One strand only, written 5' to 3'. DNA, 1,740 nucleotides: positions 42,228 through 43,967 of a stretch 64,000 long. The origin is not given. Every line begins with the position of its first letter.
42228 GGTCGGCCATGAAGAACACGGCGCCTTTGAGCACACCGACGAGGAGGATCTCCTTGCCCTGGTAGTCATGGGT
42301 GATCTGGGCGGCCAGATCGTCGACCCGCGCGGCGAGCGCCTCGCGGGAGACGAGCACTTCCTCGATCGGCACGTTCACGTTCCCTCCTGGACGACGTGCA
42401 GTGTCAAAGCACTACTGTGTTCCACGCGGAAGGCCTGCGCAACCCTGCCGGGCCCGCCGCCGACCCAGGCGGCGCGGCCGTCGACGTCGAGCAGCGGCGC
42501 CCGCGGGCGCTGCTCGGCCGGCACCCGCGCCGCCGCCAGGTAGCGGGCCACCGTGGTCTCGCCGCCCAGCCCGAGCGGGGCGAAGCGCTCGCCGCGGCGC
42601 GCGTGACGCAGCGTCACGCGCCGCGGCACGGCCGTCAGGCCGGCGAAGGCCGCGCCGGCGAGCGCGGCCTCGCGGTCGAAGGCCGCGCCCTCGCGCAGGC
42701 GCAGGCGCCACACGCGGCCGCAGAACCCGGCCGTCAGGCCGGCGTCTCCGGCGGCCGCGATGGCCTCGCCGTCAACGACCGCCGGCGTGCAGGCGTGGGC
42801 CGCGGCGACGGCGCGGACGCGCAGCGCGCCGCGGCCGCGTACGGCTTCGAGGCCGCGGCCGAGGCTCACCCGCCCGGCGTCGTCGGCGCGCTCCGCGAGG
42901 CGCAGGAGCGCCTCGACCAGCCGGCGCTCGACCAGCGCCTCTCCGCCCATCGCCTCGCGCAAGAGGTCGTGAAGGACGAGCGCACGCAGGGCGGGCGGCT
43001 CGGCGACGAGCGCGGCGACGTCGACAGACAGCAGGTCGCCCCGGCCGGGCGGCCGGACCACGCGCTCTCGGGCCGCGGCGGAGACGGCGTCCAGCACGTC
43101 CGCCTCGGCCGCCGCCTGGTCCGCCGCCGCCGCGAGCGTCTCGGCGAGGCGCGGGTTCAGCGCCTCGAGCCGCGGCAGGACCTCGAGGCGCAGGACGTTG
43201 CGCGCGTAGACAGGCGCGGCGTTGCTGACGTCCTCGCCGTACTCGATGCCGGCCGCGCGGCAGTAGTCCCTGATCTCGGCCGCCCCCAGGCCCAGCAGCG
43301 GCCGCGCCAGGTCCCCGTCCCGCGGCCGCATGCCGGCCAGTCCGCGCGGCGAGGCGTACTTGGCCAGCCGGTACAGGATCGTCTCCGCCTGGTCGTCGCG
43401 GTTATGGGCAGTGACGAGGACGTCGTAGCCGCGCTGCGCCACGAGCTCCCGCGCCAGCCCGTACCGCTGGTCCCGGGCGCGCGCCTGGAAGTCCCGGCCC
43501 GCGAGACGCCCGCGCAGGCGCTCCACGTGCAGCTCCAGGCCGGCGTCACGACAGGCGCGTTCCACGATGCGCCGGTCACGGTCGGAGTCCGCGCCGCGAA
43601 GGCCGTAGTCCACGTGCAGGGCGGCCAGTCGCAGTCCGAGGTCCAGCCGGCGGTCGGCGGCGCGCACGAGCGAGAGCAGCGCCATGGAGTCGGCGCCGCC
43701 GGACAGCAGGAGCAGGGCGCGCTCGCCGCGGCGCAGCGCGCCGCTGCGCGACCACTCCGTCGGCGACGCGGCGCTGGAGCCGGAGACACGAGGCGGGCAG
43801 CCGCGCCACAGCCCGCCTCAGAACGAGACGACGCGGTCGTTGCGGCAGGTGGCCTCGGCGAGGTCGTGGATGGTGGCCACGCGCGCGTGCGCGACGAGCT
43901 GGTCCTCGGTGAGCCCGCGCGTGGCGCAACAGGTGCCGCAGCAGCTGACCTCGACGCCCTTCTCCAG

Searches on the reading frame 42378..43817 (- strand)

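Call 37: search_protein_families(library=pfam, proteins=[window:42378-43817:-], max_evalue=0.001)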
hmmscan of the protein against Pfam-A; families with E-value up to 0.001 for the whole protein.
window:42378-43817:- (480 aa): 3 families
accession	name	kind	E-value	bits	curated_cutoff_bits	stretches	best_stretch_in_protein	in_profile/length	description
PF01171.26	ATP_bind_3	-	3.4e-44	151.2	27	1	35-211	3-181/182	PP-loop family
PF11734.13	TilS_C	-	1.9e-09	37.2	22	1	401-455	1-55/74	TilS substrate C-terminal domain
PF09179.16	TilS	-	0.00081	20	21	1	266-332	2-66/67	TilS substrate binding domain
